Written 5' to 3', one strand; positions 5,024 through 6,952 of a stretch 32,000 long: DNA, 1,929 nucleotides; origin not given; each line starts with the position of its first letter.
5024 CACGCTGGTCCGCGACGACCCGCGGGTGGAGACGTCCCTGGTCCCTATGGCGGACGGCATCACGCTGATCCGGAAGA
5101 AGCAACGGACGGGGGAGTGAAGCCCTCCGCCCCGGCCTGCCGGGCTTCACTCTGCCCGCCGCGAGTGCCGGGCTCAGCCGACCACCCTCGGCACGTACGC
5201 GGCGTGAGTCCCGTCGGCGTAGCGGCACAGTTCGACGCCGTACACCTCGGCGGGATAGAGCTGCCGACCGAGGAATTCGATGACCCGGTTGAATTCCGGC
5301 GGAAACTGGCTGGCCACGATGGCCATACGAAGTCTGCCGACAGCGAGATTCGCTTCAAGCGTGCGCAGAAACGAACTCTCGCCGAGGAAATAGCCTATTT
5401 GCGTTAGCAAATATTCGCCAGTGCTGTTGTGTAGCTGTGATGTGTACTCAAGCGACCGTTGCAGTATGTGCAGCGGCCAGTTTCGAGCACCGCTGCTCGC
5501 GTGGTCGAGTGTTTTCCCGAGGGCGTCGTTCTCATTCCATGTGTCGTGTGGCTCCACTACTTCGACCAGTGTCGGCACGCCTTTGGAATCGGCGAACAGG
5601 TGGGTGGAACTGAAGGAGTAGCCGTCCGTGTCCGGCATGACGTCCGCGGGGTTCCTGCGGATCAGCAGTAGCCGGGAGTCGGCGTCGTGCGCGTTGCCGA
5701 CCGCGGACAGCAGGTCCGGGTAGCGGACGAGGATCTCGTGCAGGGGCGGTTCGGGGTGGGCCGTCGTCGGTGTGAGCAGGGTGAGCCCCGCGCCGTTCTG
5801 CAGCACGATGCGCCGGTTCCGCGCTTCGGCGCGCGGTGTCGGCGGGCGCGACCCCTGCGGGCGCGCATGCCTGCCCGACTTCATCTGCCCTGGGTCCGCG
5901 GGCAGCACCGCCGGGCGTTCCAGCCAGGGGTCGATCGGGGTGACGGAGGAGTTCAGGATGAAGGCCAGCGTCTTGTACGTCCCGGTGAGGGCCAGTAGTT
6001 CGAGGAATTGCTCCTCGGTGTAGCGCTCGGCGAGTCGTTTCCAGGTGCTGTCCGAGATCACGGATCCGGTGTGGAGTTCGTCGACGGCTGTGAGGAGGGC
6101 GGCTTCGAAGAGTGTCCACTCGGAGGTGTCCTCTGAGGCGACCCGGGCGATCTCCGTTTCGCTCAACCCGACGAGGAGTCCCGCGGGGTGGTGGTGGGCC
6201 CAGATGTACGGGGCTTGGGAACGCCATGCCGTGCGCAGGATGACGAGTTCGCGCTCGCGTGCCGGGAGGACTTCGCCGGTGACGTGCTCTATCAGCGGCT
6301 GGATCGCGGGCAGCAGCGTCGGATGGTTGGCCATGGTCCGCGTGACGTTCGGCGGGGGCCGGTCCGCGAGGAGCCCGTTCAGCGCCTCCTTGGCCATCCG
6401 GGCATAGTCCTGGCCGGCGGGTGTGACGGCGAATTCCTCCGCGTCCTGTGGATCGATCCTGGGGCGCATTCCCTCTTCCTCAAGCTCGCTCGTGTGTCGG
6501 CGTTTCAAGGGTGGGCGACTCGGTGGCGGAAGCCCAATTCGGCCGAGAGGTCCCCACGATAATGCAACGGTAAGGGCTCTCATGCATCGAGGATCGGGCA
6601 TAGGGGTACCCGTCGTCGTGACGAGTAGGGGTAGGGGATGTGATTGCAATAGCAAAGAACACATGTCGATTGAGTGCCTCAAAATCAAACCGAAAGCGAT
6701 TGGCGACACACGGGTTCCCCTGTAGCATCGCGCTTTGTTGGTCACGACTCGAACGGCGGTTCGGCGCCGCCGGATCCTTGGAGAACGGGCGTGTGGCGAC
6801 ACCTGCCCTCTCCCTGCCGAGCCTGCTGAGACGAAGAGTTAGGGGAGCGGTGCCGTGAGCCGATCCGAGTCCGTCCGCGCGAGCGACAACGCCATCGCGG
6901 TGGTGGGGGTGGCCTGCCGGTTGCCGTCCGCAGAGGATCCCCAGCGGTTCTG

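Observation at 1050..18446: Orphan mini assembly line: a complete methoxymalonyl-ACP cassette serving a single-polypeptide KSQ-primed PKS-TE, predicted product a C8 methoxy-triketide pyrone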

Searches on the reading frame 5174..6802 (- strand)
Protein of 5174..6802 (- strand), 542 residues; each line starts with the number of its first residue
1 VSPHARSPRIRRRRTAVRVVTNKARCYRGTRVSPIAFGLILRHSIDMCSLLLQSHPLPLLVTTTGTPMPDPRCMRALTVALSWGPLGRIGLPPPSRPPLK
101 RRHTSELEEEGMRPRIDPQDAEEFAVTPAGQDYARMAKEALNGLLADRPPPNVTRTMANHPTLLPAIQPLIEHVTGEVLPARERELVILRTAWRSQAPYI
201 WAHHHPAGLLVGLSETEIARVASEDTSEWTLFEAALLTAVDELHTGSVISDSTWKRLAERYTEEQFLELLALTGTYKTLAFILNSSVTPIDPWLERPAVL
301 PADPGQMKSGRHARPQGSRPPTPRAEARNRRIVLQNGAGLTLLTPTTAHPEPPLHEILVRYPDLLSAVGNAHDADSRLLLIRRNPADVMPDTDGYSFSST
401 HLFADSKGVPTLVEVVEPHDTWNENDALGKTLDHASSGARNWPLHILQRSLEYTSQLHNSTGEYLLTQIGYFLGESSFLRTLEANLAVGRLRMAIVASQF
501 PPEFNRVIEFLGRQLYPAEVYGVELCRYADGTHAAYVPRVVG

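Call 5: search_protein_families(library=pfam, proteins=[window:5174-6802:-])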
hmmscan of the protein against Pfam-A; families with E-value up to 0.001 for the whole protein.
window:5174-6802:- (542 aa): 1 family
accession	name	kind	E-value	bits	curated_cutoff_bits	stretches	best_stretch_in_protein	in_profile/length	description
PF02627.25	CMD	-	1.8e-05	25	23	1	174-223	14-64/84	Carboxymuconolactone decarboxylase family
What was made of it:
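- On AhpD/CMD superfamily (product of 5174-6469): Pfam CMD, 25 bits against 23 (call 5).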

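Call 9: search_protein_families(library=ncbifam, proteins=[window:5174-6802:-])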
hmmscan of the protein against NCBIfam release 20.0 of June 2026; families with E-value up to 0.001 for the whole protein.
window:5174-6802:- (542 aa): 0 families

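Call 21: find_related_loci(query=window:5174-6520:-, collection=genome_contigs, flank=10000)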
Query window:5174-6520:- (448 aa) in genome_contigs; peptide patterns used: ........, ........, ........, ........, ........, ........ (x = any residue, [..] = any of these).
166 stretches matched a pattern; 7 encode a relative of the query (tblastn E <= 1e-3); 7 distinct loci.
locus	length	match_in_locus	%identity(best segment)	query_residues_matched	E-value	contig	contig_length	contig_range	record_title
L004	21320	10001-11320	85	9-448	0e+0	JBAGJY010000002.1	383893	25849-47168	Streptomyces sp. PLK1-5 2, whole genome shotgun sequence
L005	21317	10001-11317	89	10-448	0e+0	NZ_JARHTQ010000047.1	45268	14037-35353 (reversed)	Streptantibioticus ferralitis strain JCM 14344 NODE_47_length_45268_cov_42.693206, whole genome shotgun sequence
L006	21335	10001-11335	85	4-448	0e+0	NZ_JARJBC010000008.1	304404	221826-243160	Streptomyces silvisoli strain RB6PN23 NODE_8_length_304404_cov_68.574835, whole genome shotgun sequence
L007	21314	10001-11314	72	10-447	0e+0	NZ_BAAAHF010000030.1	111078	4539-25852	Streptomyces malaysiensis strain JCM 10672 sequence030, whole genome shotgun sequence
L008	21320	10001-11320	89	9-448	0e+0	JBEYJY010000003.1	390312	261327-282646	Streptomyces sp. NPDC020096 NPDC020096_91_C3.ctg-0003, whole genome shotgun sequence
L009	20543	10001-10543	64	20-200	6e-72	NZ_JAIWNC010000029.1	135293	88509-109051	Jidongwangia harbinensis strain NEAU-J3 Scaffold25_1, whole genome shotgun sequence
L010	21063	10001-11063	71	14-443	4e-97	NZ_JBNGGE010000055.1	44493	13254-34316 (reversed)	Streptomyces sp. WG7 NODE_55_length_44493_cov_91.053404, whole genome shotgun sequence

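Call 31: find_homologous_proteins(query=window:5174-6520:-, max_evalue=0.001)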
Query window:5174-6520:- (448 aa): 27 proteins with E <= 0.001 among 8000 candidates.
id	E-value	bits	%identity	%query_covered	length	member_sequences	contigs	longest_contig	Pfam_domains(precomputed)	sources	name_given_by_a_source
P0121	1.5e-271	919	100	91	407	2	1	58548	PF02627.26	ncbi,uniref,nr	ncbi:carboxymuconolactone decarboxylase family protein [Streptantibioticus rubrisoli]|uniref:Carboxy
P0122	8.1e-258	874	89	96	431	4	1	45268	PF02627.26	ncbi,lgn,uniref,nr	ncbi:carboxymuconolactone decarboxylase family protein [Streptantibioticus ferralitis]|uniref:Carbox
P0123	1.8e-246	836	86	96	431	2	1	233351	PF02627.26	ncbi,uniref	ncbi:carboxymuconolactone decarboxylase family protein [Streptomyces sp. NPDC056061]|uniref:carboxym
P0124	6.5e-244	828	87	96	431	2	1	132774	PF02627.26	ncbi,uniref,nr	ncbi:carboxymuconolactone decarboxylase family protein [Streptomyces sp. RPT161]|uniref:carboxymucon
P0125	5.1e-215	733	76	96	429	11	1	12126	PF02627.26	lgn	-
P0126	1.1e-207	708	73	96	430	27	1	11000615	PF02627.26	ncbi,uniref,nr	ncbi:hypothetical protein SSPO_075810 [Streptomyces antimycoticus]|uniref:Carboxymuconolactone decar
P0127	2.8e-207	707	74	96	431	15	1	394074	PF02627.26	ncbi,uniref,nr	ncbi:carboxymuconolactone decarboxylase family protein [Streptomyces sp. DR7-3]|uniref:carboxymucono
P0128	3.8e-193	661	68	96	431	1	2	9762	PF02627.26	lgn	-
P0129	2.7e-179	615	65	96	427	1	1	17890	PF02627.26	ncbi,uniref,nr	ncbi:carboxymuconolactone decarboxylase family protein [Streptomyces corynorhini]|uniref:Carboxymuco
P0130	7.1e-87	310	76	43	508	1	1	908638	PF02627.26,PF00753.34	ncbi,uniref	ncbi:MBL fold metallo-hydrolase [Streptomyces sp. NPDC088725]|uniref:MBL fold metallo-hydrolase n=1 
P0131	1.7e-81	293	69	44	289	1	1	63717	PF02627.26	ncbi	ncbi:hypothetical protein SANTM175S_08541 [Streptomyces antimycoticus]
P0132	1.6e-30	125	32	28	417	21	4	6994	PF02627.26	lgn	-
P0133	2.7e-29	121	37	31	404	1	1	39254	PF02627.26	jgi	jgi:alkylhydroperoxidase family enzyme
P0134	1.6e-23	102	35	47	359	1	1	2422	-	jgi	jgi:hypothetical protein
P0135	5.4e-23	100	36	47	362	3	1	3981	-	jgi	-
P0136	7.1e-23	99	33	47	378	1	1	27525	-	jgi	jgi:hypothetical protein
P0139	3.0e-20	91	33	47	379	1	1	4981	-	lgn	-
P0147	1.3e-12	66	31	47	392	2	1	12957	-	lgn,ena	-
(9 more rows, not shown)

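Call 41: find_encoding_contigs(protein=P0121, flank=10000, max_places=5)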
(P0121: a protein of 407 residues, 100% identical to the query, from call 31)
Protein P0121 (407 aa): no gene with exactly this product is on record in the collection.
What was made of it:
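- Tried and rejected: The exact-match look-up of the S. rubrisoli CMD protein P0121 found nothing (call 41).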

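Call 42: find_encoding_contigs(protein=P0126, flank=10000, max_places=4)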
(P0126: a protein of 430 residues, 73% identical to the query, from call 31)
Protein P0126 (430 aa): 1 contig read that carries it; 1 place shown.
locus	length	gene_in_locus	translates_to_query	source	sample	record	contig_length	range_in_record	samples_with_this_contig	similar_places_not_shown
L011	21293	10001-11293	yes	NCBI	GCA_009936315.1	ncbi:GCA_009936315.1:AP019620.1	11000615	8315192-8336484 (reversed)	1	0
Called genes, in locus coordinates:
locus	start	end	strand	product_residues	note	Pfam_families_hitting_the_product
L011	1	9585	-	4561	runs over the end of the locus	PF00109:ketoacyl-synt, PF02801:Ketoacyl-synt_C, PF16197:KAsynt_C_assoc, PF00698:Acyl_transf_1, PF22621:CurL-like_PKS_C, PF00550:PP-binding, PF00109:ketoacyl-synt, PF02801:Ketoacyl-synt_C, +27 more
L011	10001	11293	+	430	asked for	PF02627:CMD (weak)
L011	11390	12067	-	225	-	PF01596:Methyltransf_3, PF13578:Methyltransf_24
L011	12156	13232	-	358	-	PF00702:Hydrolase (faint)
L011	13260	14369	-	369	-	PF02771:Acyl-CoA_dh_N, PF02770:Acyl-CoA_dh_M, PF00441:Acyl-CoA_dh_1, PF08028:Acyl-CoA_dh_2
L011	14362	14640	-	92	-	PF00550:PP-binding (weak)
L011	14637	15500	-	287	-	PF02737:3HCDH_N, PF00725:3HCDH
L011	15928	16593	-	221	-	PF00440:TetR_N (weak), PF17929:TetR_C_34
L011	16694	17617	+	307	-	PF00106:adh_short, PF08659:KR (weak), PF13561:adh_short_C2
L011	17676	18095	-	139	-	PF01850:PIN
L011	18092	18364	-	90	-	PF22513:FitA-like_RHH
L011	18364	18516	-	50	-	-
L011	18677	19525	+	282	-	PF13560:HTH_31, PF19054:DUF5753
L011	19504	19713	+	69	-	PF04149:DUF397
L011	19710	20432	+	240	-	PF00117:GATase, PF07722:Peptidase_C26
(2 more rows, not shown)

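Call 49: search_protein_families(library=pfam, proteins=[P0136, P0139, P0147], max_evalue=1)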
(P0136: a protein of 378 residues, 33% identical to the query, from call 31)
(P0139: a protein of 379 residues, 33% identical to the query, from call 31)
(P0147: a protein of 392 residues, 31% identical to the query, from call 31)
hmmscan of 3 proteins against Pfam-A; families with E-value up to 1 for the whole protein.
P0136 (378 aa): 0 families

P0139 (379 aa): 0 families

P0147 (392 aa): 2 families
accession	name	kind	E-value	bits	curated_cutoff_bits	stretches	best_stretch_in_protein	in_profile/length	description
PF11254.13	DUF3053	-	0.02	15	23.9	1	130-194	118-181/219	Protein of unknown function (DUF3053)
PF14082.12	SduA_C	-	0.099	13.2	27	1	24-97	4-60/159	Shedu protein SduA, C-terminal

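Call 58: search_protein_families(library=pfam, proteins=[L009:4243-9918:-, L009:14928-20543:+, L009:956-3223:+, L009:3-1007:+, L009:9923-10639:+])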
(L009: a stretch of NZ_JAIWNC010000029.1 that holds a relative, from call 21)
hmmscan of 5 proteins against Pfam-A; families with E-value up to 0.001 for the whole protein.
L009:4243-9918:- (1891 aa): 8 families
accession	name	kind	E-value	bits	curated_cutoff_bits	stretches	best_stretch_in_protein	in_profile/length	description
PF02786.22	CPSase_L_D2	-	1.4e-60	204.8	19.8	1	183-391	1-209/211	Carbamoyl-phosphate synthase L chain, ATP binding domain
PF02785.25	Biotin_carb_C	-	3.3e-32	111.3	32.4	1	403-511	1-107/108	Biotin carboxylase C-terminal domain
PF01039.27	Carboxyl_trans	-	6.6e-32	111.2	22.3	1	1392-1881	55-475/493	Carboxyl transferase domain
PF00289.28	Biotin_carb_N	-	2.4e-29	102.5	25.5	1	65-178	2-110/110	Biotin carboxylase, N-terminal domain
PF08326.17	ACC_central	-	2.1e-15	56.5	23.2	1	1112-1268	499-651/726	Acetyl-CoA carboxylase, central region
PF00364.28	Biotin_lipoyl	-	1e-10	41.7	22.1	1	652-717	3-73/73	Biotin-requiring enzyme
PF02222.28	ATP-grasp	-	1.9e-07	31.3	27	1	191-353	3-155/179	ATP-grasp domain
PF07478.18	Dala_Dala_lig_C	-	5.9e-07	29.6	24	1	192-360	3-174/204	D-ala D-ala ligase C-terminus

L009:14928-20543:+ (1872 aa): 8 families
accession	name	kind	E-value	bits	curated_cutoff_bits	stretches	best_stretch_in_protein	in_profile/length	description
PF00109.32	ketoacyl-synt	-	8.8e-166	550.1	20.8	2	1031-1273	2-252/252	Beta-ketoacyl synthase, N-terminal domain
PF00698.26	Acyl_transf_1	-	5e-155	516.2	32.7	2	541-856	1-317/319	Acyl transferase domain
PF02801.28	Ketoacyl-synt_C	-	9.5e-85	280.9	20.8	2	1281-1397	1-118/119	Beta-ketoacyl synthase, C-terminal domain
PF16197.11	KAsynt_C_assoc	-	2.3e-31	108.9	33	2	385-503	1-109/111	Ketoacyl-synthetase C-terminal extension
PF22621.2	CurL-like_PKS_C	-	5.1e-19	68.4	27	2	455-515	3-63/64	CurL-like, PKS C-terminal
PF22336.2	RhiE-like_linker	-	4.6e-15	55.8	27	1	457-523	2-67/67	RhiE-like, KS-MAT linker domain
PF00550.31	PP-binding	-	2.7e-11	44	20.8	1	934-999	2-67/67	Phosphopantetheine attachment site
PF00108.29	Thiolase_N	-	8.4e-10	38.9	26.4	1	1179-1225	67-115/260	Thiolase, N-terminal domain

L009:956-3223:+ (755 aa): 2 families
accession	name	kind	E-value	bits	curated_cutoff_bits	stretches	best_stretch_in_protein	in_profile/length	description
PF01642.28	MM_CoA_mutase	-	7.5e-229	760.9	22.1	1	58-579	2-512/512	Methylmalonyl-CoA mutase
PF02310.24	B12-binding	-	1.8e-18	66.9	32.1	1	621-735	2-118/121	B12 binding domain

L009:3-1007:+ (334 aa): 1 family
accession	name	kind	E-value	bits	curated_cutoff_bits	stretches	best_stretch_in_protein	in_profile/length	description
PF01642.28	MM_CoA_mutase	-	2.4e-68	231.4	22.1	1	1-246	264-502/512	Methylmalonyl-CoA mutase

L009:9923-10639:+ (238 aa): 1 family
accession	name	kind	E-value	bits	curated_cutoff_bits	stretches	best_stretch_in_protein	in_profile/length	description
PF02627.25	CMD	-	3.1e-06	27.5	23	1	76-152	3-81/84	Carboxymuconolactone decarboxylase family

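Call 85: search_protein_families(library=pfam, proteins=[L010:16705-19761:+, L004:18956-21220:+, L005:18275-20221:-, L006:17202-18980:+, L008:17207-18316:+, L008:18716-19849:-, L007:16794-17423:+, L005:15881-16549:-, L004:16024-16536:-, L006:16075-16980:+], max_evalue=0.001)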
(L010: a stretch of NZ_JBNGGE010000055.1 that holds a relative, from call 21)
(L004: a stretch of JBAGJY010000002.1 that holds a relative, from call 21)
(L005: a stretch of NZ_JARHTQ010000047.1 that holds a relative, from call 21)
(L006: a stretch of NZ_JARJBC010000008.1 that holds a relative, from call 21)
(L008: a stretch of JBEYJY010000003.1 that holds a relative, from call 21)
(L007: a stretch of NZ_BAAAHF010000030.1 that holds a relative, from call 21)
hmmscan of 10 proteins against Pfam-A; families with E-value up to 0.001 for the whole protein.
L010:16705-19761:+ (1018 aa): 3 families
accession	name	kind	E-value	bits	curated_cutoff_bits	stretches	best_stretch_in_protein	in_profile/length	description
PF00196.25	GerE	-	1.9e-12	47.1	23.5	1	956-1006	3-53/57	Bacterial regulatory proteins, luxR family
PF13191.12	AAA_16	-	2.5e-12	48.1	32.6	1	48-204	3-161/167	AAA ATPase domain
PF07719.23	TPR_2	-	0.00019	21.7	27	0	704-729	7-32/34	Tetratricopeptide repeat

L004:18956-21220:+ (754 aa): 3 families
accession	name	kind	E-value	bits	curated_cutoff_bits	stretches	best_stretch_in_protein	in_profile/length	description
PF00330.25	Aconitase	-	7.3e-92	309.2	28.7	2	106-380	4-306/463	Aconitase family (aconitate hydratase)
PF00694.25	Aconitase_C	-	1.2e-22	81.1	22.8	1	612-681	60-130/131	Aconitase C-terminal domain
PF06434.19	Aconitase_2_N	-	0.00011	22.4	27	1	575-644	5-72/204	Aconitate hydratase 2 N-terminus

L005:18275-20221:- (648 aa): 0 families

L006:17202-18980:+ (592 aa): 1 family
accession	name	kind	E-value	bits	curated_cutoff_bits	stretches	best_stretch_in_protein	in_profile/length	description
PF00115.25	COX1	-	6.9e-161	536.4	34.8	1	49-492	2-436/436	Cytochrome C and Quinol oxidase polypeptide I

L008:17207-18316:+ (369 aa): 3 families
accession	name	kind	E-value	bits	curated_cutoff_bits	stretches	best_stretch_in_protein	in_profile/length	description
PF17765.7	MLTR_LBD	-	9.3e-50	169.4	26.3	1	147-309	1-168/168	MmyB-like transcription regulator ligand binding domain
PF13560.12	HTH_31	-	5.1e-10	40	27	1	48-126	2-64/64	Helix-turn-helix domain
PF01381.28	HTH_3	-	3.3e-08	33.9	23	1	76-121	9-53/55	Helix-turn-helix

L008:18716-19849:- (377 aa): 0 families

L007:16794-17423:+ (209 aa): 1 family
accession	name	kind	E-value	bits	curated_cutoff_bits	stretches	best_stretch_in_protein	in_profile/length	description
PF04229.20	GrpB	-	1.5e-35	123.2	25.5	1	13-181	3-156/159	GrpB protein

L005:15881-16549:- (222 aa): 1 family
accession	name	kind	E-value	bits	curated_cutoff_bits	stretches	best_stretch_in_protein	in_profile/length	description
PF07508.19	Recombinase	-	5.7e-12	46.2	21.1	1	37-120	37-100/102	Recombinase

L004:16024-16536:- (170 aa): 2 families
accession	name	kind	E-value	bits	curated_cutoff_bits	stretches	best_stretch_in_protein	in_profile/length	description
PF18029.7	Glyoxalase_6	-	1e-28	100.5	23.6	1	54-168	2-106/106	Glyoxalase-like domain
PF00903.31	Glyoxalase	-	0.0004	21.2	20.6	1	53-166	4-120/121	Glyoxalase/Bleomycin resistance protein/Dioxygenase superfamily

L006:16075-16980:+ (301 aa): 1 family
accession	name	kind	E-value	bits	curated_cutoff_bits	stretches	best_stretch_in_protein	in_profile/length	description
PF00722.28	Glyco_hydro_16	-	2e-05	24.6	22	1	161-260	41-137/175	Glycosyl hydrolases family 16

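Call 87: find_encoding_contigs(protein=P0130, flank=10000, max_places=3)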
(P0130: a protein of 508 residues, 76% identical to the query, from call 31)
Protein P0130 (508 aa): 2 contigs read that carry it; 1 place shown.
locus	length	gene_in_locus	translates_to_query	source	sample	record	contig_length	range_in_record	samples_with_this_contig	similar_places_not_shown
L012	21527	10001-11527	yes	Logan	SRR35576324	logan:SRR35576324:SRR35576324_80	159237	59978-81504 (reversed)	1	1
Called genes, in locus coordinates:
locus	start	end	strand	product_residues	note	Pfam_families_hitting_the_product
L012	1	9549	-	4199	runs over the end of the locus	PF00109:ketoacyl-synt, PF02801:Ketoacyl-synt_C, PF16197:KAsynt_C_assoc, PF22621:CurL-like_PKS_C, PF00698:Acyl_transf_1, PF00109:ketoacyl-synt, PF00550:PP-binding, PF02801:Ketoacyl-synt_C, +22 more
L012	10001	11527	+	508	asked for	PF00753:Lactamase_B (weak), PF02627:CMD (faint)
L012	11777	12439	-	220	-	PF01596:Methyltransf_3, PF01135:PCMT (weak), PF13578:Methyltransf_24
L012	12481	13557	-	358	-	PF00702:Hydrolase (faint)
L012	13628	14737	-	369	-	PF02771:Acyl-CoA_dh_N, PF02770:Acyl-CoA_dh_M, PF11794:HpaB_N (weak), PF00441:Acyl-CoA_dh_1, PF08028:Acyl-CoA_dh_2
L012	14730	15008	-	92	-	PF00550:PP-binding (weak)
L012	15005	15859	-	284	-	PF02737:3HCDH_N, PF00725:3HCDH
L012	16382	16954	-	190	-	PF01872:RibD_C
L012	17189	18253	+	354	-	PF21948:LplA-B_cat, PF03099:BPL_LplA_LipB (weak)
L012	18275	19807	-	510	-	PF02133:Transp_cyt_pur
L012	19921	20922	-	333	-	PF00296:Bac_luciferase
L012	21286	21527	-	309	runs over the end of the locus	PF14100:DUF6807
